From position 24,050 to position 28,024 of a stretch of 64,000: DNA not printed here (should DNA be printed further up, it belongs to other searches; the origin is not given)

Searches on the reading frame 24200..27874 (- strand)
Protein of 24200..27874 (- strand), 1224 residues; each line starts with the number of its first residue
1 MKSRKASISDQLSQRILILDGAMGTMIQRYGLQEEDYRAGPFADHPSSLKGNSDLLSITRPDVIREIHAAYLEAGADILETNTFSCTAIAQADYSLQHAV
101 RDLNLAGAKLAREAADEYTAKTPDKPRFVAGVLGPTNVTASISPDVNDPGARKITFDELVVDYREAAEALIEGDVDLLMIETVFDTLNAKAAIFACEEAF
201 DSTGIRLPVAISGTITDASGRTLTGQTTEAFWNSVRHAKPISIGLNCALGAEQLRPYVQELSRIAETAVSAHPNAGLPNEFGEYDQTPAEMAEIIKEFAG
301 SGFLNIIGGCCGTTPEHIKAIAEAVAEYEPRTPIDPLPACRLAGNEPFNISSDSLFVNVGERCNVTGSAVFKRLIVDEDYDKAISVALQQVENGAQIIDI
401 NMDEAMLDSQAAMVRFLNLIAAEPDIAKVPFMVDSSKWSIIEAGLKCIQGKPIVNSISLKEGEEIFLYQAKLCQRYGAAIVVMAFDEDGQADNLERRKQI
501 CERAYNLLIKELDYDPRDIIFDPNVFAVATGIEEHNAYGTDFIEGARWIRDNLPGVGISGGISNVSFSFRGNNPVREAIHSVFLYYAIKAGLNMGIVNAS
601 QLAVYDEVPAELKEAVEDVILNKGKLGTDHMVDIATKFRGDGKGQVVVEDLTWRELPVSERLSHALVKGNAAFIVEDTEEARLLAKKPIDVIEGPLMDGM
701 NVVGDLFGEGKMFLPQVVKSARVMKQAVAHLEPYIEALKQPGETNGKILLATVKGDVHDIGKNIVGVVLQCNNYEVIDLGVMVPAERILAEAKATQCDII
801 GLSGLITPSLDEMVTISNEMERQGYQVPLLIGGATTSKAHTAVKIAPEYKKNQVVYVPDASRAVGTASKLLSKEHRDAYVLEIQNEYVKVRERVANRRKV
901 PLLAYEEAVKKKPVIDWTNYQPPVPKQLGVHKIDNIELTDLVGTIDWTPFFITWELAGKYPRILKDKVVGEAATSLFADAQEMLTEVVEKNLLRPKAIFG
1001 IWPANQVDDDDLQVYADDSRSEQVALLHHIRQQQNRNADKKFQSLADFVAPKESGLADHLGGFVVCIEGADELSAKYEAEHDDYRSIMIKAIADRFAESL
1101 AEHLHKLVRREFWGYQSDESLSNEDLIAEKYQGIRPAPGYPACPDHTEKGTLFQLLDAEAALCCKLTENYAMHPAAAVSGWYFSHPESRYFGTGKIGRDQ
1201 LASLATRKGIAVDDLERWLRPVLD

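Call 45: find_homologous_proteins(query=window:24200-27874:-, max_evalue=1e-100)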
Query window:24200-27874:- (1224 aa): 8000 proteins with E <= 1e-100 among 8000 candidates; the best 120 are listed.
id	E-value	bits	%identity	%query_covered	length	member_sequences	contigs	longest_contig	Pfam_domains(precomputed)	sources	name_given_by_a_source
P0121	0.0e+0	2776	100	100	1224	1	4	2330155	PF02574.23,PF02607.23,PF02965.23,PF00809.29,PF02310.25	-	-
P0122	0.0e+0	2497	89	100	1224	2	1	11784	PF02574.23,PF02607.23,PF02965.23,PF00809.29,PF02310.25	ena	-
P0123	0.0e+0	2489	90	98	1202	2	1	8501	PF02574.23,PF02607.23,PF02965.23,PF00809.29,PF02310.25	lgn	-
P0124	0.0e+0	2467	87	100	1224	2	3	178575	PF02574.23,PF02607.23,PF02965.23,PF00809.29,PF02310.25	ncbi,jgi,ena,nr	ncbi:MAG: methionine synthase [Porticoccaceae bacterium]|jgi:5-methyltetrahydrofolate--homocysteine 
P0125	0.0e+0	2465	87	100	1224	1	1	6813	PF02574.23,PF02607.23,PF02965.23,PF00809.29,PF02310.25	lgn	-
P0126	0.0e+0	2464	87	100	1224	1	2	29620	PF02574.23,PF02607.23,PF02965.23,PF00809.29,PF02310.25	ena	-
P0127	0.0e+0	2463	87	100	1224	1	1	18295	PF02574.23,PF02607.23,PF02965.23,PF00809.29,PF02310.25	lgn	-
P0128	0.0e+0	2459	88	100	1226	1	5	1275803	PF02574.23,PF02607.23,PF02965.23,PF00809.29,PF02310.25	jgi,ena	jgi:5-methyltetrahydrofolate--homocysteine methyltransferase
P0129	0.0e+0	2405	85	100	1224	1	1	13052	PF02574.23,PF02607.23,PF02965.23,PF00809.29,PF02310.25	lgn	-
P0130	0.0e+0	2382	85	100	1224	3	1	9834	PF02574.23,PF02607.23,PF02965.23,PF00809.29,PF02310.25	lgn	-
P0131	0.0e+0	2085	74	100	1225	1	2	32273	PF02574.23,PF02607.23,PF02965.23,PF00809.29,PF02310.25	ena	-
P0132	0.0e+0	2083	73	100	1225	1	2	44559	PF02574.23,PF02607.23,PF02965.23,PF00809.29,PF02310.25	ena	-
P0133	0.0e+0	2078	74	100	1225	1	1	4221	PF02574.23,PF02607.23,PF02965.23,PF00809.29,PF02310.25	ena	-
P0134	0.0e+0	2074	73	100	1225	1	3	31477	PF02574.23,PF02607.23,PF02965.23,PF00809.29,PF02310.25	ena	-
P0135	0.0e+0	2071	73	100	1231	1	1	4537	PF02574.23,PF02607.23,PF02965.23,PF00809.29,PF02310.25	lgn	-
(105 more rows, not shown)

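Call 46: find_encoding_contigs(protein=P0122, flank=10000, max_places=3)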
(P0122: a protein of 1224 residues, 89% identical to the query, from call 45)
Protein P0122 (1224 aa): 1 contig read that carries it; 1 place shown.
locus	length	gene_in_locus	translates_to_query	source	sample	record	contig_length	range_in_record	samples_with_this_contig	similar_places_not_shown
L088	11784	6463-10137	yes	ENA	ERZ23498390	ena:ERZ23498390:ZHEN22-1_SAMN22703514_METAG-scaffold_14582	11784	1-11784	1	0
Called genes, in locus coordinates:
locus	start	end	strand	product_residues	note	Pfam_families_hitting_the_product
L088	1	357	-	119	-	?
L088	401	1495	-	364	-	PF21088:MS_channel_1st, PF00924:MS_channel_2nd, PF21082:MS_channel_3rd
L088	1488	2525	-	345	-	PF00933:Glyco_hydro_3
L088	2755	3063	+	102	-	PF20549:DUF6763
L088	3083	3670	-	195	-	PF01106:NifU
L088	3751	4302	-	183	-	-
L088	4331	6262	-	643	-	-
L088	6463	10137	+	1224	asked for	PF02574:S-methyl_trans, PF00809:Pterin_bind, PF02607:B12-binding_2, PF02310:B12-binding, PF02965:Met_synt_B12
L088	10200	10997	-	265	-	-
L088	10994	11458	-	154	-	PF19649:DUF6152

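Call 47: find_encoding_contigs(protein=P0123, flank=10000, max_places=3)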
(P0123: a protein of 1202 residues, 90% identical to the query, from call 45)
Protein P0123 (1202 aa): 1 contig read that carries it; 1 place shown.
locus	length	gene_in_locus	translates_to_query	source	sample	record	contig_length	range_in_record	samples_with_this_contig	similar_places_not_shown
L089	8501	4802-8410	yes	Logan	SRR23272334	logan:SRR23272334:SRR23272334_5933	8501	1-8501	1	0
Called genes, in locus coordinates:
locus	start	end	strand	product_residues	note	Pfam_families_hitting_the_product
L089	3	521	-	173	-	?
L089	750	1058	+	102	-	PF20549:DUF6763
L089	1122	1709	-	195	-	PF01106:NifU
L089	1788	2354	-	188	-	-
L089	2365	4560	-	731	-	-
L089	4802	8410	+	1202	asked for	PF02574:S-methyl_trans, PF00809:Pterin_bind, PF02607:B12-binding_2, PF02310:B12-binding, PF02965:Met_synt_B12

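Call 48: find_encoding_contigs(protein=P0126, flank=10000, max_places=3)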
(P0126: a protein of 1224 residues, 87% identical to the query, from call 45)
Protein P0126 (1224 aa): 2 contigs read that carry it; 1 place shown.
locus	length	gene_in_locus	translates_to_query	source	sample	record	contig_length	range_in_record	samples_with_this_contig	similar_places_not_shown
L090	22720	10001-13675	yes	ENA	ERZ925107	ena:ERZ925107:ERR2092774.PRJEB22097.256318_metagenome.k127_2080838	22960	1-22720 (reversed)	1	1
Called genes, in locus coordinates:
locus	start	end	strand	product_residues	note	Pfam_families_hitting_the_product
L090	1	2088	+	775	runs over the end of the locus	?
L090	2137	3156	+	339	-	PF10972:CsiV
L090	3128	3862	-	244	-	PF01048:PNP_UDP_1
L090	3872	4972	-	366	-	PF21088:MS_channel_1st, PF00924:MS_channel_2nd, PF21082:MS_channel_3rd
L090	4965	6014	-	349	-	PF00933:Glyco_hydro_3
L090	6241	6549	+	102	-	PF20549:DUF6763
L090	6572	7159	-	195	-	PF01106:NifU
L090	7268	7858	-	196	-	-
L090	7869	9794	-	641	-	-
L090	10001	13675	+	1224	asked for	PF02574:S-methyl_trans, PF00809:Pterin_bind, PF02607:B12-binding_2, PF02310:B12-binding, PF02965:Met_synt_B12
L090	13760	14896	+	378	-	-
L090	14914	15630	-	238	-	PF17746:SfsA_N, PF03749:SfsA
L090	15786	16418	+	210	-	-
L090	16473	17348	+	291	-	PF00749:tRNA-synt_1c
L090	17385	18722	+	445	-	PF01743:PolyA_pol, PF12627:PolyA_pol_RNAbd, PF12626:PolyA_pol_arg_C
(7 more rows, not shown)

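Call 49: find_encoding_contigs(protein=P0127, flank=10000, max_places=3)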
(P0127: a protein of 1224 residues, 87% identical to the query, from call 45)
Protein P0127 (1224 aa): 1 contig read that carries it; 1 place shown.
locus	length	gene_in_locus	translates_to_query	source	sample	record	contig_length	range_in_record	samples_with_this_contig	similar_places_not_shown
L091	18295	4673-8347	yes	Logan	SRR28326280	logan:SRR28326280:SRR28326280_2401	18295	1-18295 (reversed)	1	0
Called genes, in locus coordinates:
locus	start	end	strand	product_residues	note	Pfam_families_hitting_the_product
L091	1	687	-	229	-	?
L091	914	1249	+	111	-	PF20549:DUF6763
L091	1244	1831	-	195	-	PF01106:NifU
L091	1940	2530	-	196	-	-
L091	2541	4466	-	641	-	-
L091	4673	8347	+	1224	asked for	PF02574:S-methyl_trans, PF00809:Pterin_bind, PF02607:B12-binding_2, PF02310:B12-binding, PF02965:Met_synt_B12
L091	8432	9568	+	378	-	-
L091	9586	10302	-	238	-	PF17746:SfsA_N, PF03749:SfsA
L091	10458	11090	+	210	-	-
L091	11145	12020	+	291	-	PF00749:tRNA-synt_1c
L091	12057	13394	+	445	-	PF01743:PolyA_pol, PF12627:PolyA_pol_RNAbd, PF12626:PolyA_pol_arg_C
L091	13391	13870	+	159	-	PF01288:HPPK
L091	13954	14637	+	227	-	PF01712:dNK, PF13238:AAA_18, PF13671:AAA_33 (weak), PF02223:Thymidylate_kin (faint)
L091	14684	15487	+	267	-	PF02548:Pantoate_transf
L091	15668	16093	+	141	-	PF13778:DUF4174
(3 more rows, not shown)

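Call 68: find_encoding_contigs(protein=P0128, flank=10000, max_places=6)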
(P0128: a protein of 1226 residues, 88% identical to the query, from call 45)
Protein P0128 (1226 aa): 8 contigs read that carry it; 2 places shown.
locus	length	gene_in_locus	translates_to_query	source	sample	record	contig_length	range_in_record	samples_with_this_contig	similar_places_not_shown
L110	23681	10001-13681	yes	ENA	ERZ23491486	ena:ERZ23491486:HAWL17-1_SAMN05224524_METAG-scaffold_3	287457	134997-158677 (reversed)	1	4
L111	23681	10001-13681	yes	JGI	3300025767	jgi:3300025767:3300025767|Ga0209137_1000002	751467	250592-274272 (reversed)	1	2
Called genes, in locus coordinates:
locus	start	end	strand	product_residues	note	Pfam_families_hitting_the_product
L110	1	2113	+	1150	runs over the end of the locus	PF17757:UvrB_inter, PF21132:MFD_D3, PF02559:CarD_TRCF_RID, PF00270:DEAD, PF04851:ResIII, PF00271:Helicase_C, PF03461:TRCF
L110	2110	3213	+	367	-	-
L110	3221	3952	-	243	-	PF01048:PNP_UDP_1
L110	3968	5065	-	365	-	PF21088:MS_channel_1st, PF00924:MS_channel_2nd, PF21082:MS_channel_3rd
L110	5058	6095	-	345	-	PF00933:Glyco_hydro_3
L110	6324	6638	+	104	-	PF20549:DUF6763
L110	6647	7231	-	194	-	PF01521:Fe-S_biosyn (faint), PF01106:NifU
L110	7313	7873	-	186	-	-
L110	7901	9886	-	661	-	-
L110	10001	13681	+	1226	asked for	PF02574:S-methyl_trans, PF00809:Pterin_bind, PF02607:B12-binding_2, PF02310:B12-binding, PF02965:Met_synt_B12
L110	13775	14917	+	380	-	-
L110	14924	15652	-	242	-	PF17746:SfsA_N, PF03749:SfsA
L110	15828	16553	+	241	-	PF21157:DksA_N, PF01258:zf-dskA_traR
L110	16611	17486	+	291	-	PF00749:tRNA-synt_1c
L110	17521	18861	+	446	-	PF01743:PolyA_pol, PF12627:PolyA_pol_RNAbd, PF12626:PolyA_pol_arg_C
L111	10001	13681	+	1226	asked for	PF02574:S-methyl_trans, PF00809:Pterin_bind, PF02607:B12-binding_2, PF02310:B12-binding, PF02965:Met_synt_B12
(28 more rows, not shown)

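Call 73: find_encoding_contigs(protein=P0129, flank=10000, max_places=3)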
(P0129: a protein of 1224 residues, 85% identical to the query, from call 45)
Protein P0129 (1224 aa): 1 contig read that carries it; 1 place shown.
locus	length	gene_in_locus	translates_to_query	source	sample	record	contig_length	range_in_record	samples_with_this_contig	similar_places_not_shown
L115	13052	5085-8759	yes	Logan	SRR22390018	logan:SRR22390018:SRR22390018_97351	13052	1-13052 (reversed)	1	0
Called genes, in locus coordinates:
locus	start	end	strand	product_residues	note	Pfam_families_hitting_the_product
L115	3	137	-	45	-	?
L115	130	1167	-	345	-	PF00933:Glyco_hydro_3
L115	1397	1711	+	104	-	PF20549:DUF6763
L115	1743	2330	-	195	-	PF01106:NifU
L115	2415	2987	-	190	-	-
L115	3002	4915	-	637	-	-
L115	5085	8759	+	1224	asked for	PF02574:S-methyl_trans, PF00809:Pterin_bind, PF02607:B12-binding_2, PF02310:B12-binding, PF02965:Met_synt_B12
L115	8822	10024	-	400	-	PF05787:PhoX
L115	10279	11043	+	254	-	PF00106:adh_short, PF08659:KR, PF23441:SDR, PF01370:Epimerase (weak), PF13561:adh_short_C2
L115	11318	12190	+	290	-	PF00144:Beta-lactamase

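Call 74: find_encoding_contigs(protein=P0130, flank=10000, max_places=3)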
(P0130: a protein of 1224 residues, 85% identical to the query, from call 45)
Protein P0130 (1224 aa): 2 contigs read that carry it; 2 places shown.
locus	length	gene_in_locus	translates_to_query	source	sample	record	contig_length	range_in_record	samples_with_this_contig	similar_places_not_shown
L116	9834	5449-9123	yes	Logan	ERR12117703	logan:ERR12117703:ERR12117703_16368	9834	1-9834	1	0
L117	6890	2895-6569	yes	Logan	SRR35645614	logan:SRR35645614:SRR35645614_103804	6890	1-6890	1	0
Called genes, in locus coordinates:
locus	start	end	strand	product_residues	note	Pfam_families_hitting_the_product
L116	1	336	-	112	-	?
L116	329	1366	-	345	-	PF00933:Glyco_hydro_3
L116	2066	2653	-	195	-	PF01106:NifU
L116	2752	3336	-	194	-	-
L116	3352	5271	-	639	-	-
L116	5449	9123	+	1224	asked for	PF02574:S-methyl_trans, PF00809:Pterin_bind, PF02607:B12-binding_2, PF02310:B12-binding, PF02965:Met_synt_B12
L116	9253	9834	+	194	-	?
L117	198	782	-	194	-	-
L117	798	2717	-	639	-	-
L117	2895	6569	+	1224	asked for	PF02574:S-methyl_trans, PF00809:Pterin_bind, PF02607:B12-binding_2, PF02310:B12-binding, PF02965:Met_synt_B12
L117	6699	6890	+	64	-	?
